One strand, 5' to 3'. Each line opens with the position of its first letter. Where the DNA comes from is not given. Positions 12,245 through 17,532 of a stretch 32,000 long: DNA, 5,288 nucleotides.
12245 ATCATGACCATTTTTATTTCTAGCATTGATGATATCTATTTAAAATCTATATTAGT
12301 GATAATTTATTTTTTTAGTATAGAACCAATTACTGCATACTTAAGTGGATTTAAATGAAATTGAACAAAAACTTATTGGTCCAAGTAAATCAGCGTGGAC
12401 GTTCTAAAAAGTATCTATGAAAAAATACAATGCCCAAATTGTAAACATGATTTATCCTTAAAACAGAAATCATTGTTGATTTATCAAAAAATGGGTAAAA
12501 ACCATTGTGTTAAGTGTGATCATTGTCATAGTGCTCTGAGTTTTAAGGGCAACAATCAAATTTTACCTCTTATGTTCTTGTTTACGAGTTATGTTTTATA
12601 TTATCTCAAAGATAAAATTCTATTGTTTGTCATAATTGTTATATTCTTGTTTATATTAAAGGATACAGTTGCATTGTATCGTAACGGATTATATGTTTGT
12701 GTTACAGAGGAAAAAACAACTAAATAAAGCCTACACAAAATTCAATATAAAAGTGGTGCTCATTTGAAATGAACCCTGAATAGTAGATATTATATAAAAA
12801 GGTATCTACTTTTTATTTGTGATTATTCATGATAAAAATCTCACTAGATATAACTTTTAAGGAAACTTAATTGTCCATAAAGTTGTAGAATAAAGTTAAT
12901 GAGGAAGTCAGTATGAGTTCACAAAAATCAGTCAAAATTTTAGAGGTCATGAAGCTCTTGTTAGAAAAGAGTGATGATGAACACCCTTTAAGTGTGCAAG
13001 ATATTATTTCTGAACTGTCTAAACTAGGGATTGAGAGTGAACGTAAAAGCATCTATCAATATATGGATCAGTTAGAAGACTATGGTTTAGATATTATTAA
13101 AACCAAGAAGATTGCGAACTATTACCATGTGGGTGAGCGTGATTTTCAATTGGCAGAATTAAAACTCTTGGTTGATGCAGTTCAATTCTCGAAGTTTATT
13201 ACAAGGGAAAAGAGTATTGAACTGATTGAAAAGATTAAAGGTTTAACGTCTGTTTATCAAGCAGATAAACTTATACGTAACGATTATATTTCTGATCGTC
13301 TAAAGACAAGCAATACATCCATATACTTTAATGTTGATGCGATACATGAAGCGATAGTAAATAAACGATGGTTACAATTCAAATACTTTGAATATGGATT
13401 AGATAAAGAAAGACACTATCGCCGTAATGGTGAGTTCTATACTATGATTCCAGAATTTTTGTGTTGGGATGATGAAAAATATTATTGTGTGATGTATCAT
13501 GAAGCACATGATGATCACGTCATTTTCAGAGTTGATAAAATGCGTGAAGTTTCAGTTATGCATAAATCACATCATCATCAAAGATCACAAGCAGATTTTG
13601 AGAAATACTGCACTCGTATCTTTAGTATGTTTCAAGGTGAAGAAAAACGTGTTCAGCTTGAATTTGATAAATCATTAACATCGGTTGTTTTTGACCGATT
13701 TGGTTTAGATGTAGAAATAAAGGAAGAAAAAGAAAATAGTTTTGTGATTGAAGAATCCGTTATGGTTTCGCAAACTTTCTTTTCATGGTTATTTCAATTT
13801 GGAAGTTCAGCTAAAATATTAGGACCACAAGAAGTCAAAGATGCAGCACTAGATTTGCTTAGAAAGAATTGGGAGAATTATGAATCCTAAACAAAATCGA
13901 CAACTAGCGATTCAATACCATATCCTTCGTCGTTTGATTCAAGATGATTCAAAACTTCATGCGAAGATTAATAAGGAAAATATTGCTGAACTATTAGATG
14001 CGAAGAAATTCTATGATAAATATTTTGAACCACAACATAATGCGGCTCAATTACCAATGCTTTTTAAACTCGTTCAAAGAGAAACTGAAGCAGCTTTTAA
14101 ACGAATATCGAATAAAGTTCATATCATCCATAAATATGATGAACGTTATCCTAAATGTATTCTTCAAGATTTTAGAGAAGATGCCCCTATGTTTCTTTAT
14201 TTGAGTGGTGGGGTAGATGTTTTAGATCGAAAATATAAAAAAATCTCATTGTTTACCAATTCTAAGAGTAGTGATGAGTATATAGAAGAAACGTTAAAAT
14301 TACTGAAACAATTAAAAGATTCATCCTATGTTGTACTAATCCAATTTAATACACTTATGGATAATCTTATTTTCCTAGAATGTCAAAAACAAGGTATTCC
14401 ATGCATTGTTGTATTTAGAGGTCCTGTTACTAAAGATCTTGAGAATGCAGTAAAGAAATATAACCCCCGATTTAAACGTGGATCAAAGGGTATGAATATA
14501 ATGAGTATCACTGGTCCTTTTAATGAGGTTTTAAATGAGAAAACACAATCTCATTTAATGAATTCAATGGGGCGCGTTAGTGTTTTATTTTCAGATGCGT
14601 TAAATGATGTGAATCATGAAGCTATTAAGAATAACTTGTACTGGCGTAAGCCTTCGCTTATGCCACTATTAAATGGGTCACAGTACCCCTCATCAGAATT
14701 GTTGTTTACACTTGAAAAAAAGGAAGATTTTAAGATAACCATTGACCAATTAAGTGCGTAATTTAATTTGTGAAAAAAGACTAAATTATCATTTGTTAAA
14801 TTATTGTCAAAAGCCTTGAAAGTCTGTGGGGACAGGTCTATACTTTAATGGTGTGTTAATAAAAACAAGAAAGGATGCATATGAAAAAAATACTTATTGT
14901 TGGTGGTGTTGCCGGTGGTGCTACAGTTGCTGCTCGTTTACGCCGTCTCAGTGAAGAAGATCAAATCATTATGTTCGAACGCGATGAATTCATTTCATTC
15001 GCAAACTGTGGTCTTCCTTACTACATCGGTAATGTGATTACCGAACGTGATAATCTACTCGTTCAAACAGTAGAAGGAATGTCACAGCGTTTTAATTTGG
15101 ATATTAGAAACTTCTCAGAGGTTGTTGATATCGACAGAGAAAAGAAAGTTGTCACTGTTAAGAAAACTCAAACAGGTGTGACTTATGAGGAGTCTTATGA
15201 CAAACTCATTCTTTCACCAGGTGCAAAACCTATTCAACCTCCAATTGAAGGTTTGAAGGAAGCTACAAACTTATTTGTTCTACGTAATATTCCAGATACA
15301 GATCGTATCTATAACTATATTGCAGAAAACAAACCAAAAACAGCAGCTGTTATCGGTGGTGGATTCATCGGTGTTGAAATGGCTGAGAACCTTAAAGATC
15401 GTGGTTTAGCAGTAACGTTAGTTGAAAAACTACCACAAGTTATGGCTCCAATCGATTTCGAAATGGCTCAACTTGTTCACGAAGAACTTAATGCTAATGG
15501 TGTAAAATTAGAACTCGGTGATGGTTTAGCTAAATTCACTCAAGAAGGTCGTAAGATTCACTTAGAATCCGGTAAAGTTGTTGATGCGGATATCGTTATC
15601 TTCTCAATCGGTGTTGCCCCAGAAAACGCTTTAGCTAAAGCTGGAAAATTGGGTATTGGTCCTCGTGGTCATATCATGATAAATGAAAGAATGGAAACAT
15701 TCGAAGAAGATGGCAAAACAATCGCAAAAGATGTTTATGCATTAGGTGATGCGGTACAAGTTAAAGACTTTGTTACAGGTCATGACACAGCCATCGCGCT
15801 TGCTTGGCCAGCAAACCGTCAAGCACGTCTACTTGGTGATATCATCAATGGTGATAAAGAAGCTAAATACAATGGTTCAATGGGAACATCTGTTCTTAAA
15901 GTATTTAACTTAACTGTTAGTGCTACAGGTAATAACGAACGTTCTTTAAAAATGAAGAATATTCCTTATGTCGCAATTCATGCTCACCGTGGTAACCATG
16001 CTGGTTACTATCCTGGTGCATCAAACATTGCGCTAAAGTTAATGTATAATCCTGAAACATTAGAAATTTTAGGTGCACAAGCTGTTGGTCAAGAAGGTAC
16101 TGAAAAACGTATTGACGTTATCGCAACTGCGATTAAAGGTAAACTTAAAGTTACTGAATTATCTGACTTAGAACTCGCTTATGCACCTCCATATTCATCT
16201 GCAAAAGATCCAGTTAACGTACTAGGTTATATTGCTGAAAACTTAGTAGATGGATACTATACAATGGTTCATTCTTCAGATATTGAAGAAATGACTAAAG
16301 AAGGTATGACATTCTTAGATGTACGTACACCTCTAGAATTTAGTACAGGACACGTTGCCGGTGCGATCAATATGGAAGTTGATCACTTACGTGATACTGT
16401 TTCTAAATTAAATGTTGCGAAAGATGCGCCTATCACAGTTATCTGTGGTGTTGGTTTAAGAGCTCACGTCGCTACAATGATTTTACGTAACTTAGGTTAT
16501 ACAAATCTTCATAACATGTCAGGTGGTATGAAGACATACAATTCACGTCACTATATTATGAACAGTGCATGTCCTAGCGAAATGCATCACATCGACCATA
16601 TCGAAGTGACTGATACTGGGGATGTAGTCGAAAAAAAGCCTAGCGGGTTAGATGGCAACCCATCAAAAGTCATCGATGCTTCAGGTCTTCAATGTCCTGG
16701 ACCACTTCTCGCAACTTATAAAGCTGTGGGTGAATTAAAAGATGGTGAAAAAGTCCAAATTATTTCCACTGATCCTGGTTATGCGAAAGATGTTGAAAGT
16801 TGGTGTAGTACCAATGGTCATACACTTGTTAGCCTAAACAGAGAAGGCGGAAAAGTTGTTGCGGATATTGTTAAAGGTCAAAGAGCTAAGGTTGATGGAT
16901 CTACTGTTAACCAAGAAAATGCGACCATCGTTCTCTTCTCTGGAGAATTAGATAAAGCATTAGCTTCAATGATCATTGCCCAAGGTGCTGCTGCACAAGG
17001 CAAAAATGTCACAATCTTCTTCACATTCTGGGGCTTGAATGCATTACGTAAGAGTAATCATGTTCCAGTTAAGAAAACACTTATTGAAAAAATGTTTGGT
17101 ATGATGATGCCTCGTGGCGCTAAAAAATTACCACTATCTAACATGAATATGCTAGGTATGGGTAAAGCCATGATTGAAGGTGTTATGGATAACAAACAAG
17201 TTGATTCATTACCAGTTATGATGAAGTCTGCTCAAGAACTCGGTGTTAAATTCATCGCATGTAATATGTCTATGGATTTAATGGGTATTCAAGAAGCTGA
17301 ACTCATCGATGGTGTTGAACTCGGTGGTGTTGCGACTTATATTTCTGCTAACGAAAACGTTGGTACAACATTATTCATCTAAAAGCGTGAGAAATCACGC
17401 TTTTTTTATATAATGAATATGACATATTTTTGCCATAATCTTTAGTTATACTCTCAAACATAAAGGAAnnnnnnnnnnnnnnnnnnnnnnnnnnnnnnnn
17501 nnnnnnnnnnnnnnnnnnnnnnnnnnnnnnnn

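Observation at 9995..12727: RRNPP-like HTH-TPR receptor, divergent mini-ORF and an uncharacterised secreted-protein operon: candidate self-contained peptide-signalling module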

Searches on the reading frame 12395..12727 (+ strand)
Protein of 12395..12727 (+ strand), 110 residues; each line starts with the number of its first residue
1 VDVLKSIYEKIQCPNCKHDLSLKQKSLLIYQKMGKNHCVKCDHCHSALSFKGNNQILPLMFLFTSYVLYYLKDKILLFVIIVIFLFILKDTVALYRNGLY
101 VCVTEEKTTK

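Call 3: search_protein_families(library=pfam, proteins=[window:12395-12727:+], max_evalue=1)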
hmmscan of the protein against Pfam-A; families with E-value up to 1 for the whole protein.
window:12395-12727:+ (110 aa): 11 families
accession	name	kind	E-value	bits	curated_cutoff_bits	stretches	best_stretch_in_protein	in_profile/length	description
PF23137.1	HVO_0758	-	0.054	13.8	27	1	2-31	12-41/55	HVO_0758 mu-protein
PF03884.20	YacG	-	0.055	13.6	25.5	0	11-25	1-15/52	DNA gyrase inhibitor YacG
PF11331.13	Zn_ribbon_12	-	0.062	13.5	27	1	11-51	7-44/45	EDR4 zinc-ribbon domain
PF13248.11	Zn_ribbon_3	-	0.083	12.8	27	1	9-20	1-11/26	zinc-ribbon domain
PF05876.18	GpA_ATPase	-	0.099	12.7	25.6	1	11-49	195-234/247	Phage terminase large subunit gpA, ATPase domain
PF01396.24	Zn_ribbon_Top1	-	0.29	11.4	32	1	11-25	2-16/39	Topoisomerase DNA binding C4 zinc finger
PF07967.19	zf-C3HC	-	0.34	11.4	22.2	0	35-51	40-56/132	NuBaID N-terminal domain (aka zf-C3HC)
PF25206.1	DUF7836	-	0.42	10.9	26.7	1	10-46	7-38/59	Domain of unknown function (DUF7836)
PF06750.18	A24_N_bact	-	0.59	10.7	23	0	8-45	25-62/84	Bacterial Peptidase A24 N-terminal domain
PF13717.11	Zn_ribbon_4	-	0.59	10.6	30.3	0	10-18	25-33/36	zinc-ribbon domain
PF24460.1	DUF7575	-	0.59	10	28.5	0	10-20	3-13/28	Domain of unknown function (DUF7575)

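Call 4: search_protein_families(library=ncbifam, proteins=[window:12395-12727:+], max_evalue=1)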
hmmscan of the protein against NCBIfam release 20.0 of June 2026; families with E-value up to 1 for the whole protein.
window:12395-12727:+ (110 aa): 9 families
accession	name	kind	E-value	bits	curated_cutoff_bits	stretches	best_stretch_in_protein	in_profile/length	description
TIGR04104.1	cxxc_20_cxxc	subfamily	1.7e-05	25.1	45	2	12-87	2-78/93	TIGR04104 family putative zinc finger protein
NF047912.1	ECs_2282_CxxC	subfamily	0.0093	15.8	37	1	10-49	2-38/60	ECs_2282 family putative zinc-binding protein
NF038101.1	Trm112_arch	equivalog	0.012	15.8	77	1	5-26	3-24/59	methytransferase partner Trm112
TIGR02098.1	MJ0042_CXXC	domain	0.07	12.8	20.9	0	11-17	3-9/38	MJ0042-type zinc finger domain-containing protein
NF001638.0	PRK00418.1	equivalog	0.077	12.8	83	0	10-26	7-23/65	DNA gyrase inhibitor YacG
NF003058.0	PRK03976.1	equivalog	0.11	12.5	87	1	2-51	28-70/91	50S ribosomal protein L37ae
NF041912.1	HVO_0758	equivalog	0.17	11.8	70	0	2-27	12-37/55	HVO_0758 family zinc finger protein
NF052617.1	slr0373_blue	equivalog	0.25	11.3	100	0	11-28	61-78/113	slr0373 family blue light stress response protein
TIGR03734.1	PRTRC_parB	hypoth_equivalog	0.25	9.8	278.6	1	5-42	195-230/555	PRTRC system ParB family protein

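Call 70: search_protein_families(library=padloc, proteins=[window:12419-12727:+], max_evalue=0.01)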
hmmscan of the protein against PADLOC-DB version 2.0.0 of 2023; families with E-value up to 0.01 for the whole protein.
window:12419-12727:+ (102 aa): 0 families

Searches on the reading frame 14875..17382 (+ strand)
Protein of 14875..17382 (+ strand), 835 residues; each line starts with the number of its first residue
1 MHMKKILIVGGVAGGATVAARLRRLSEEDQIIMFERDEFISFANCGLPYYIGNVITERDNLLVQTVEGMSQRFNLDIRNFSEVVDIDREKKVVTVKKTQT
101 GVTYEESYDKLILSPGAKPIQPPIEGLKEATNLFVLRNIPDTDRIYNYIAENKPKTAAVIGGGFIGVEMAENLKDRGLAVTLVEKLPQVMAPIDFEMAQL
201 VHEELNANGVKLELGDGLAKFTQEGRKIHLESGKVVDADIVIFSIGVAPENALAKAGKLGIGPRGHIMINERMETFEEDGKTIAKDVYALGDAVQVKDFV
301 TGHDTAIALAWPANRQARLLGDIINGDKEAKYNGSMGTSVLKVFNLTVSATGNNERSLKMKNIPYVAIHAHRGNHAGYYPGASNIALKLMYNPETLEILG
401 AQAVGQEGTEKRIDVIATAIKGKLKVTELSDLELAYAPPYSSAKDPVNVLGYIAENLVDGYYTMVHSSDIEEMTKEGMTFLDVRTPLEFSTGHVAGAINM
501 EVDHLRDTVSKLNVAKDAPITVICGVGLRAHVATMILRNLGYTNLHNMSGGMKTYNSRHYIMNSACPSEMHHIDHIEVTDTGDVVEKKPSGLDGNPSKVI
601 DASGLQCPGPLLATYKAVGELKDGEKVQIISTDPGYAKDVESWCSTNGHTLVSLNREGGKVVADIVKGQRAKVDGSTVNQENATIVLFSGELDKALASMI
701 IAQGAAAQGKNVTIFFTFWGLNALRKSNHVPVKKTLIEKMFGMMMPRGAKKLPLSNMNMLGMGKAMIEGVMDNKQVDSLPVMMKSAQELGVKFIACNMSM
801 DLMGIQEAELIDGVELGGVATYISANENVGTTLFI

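Call 52: search_protein_families(library=pfam, proteins=[window:14875-17382:+], max_evalue=0.01)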
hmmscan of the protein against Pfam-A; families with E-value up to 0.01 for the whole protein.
window:14875-17382:+ (835 aa): 12 families
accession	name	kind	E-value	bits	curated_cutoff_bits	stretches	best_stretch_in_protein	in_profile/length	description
PF13686.11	DrsE_2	-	1e-55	188.4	25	1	680-834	2-156/156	DsrE/DsrF/DrsH-like family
PF07992.20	Pyr_redox_2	-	1.8e-52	179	26.1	1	5-305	2-279/291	Pyridine nucleotide-disulphide oxidoreductase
PF01206.22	TusA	-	8.3e-18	64.5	28.6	1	598-662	1-65/70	Sulfurtransferase TusA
PF00070.33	Pyr_redox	-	1e-15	58.4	22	1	157-230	2-79/82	Pyridine nucleotide-disulphide oxidoreductase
PF00581.25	Rhodanese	-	2.2e-14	54.1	22.2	1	472-556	7-100/102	Rhodanese-like domain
PF02852.28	Pyr_redox_dim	-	8e-13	49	25.3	1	341-443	4-105/110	Pyridine nucleotide-disulphide oxidoreductase, dimerisation domain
PF13738.12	Pyr_redox_3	-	1.1e-07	31.8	30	1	62-274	83-294/305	Pyridine nucleotide-disulphide oxidoreductase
PF02635.20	DsrE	-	1.5e-06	28.8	22.7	1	775-823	56-104/116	DsrE/DsrF-like family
PF01266.30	DAO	-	3.1e-06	27.4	27.9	0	158-185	3-30/353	FAD dependent oxidoreductase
PF13450.12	NAD_binding_8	-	3.7e-05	24.4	21.9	0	159-188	1-30/68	NAD(P)-binding Rossmann-like domain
PF02254.24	TrkA_N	-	0.006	17.3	23.8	0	158-202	2-46/116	TrkA-N domain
PF02737.24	3HCDH_N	-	0.007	16.7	22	0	157-242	2-83/180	3-hydroxyacyl-CoA dehydrogenase, NAD binding domain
